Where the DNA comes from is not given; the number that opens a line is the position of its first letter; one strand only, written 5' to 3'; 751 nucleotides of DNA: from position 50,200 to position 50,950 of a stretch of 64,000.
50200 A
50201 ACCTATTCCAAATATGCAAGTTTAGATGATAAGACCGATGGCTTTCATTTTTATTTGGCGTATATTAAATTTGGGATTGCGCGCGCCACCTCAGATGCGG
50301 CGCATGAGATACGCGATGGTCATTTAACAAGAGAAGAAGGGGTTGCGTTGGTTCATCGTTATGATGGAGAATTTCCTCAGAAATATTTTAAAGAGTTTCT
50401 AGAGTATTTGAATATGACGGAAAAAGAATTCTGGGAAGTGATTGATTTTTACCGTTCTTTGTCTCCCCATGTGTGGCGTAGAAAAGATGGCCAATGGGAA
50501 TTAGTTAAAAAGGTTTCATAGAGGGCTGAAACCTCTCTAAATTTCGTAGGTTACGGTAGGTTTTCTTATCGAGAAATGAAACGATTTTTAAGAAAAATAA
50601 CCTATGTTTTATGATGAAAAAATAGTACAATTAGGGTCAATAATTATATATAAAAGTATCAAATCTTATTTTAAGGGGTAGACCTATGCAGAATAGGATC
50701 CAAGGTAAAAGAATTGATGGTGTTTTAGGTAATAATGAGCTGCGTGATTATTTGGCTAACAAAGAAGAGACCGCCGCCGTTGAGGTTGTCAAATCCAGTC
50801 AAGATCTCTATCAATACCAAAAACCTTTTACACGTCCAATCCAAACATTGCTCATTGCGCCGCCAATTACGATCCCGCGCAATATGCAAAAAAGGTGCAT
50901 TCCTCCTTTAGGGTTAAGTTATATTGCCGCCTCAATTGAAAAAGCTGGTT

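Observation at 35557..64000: A 28-kb gene array on one strand links an MsbA-like exporter, a complete legionaminic-acid-type pathway and the phosphonate cluster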

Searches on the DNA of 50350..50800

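Call 66: search_rna_families(source=window, start=50350, end=50800, threshold=evalue, max_evalue=1)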
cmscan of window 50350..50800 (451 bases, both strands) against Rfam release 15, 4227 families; matches with E-value up to 1: 1.
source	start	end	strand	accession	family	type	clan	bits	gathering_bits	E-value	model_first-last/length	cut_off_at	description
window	50506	50642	+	RF02526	SSRC34_1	Gene; sRNA;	-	22.3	64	0.84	1-128/128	no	Streptococcus sRNA SSRC34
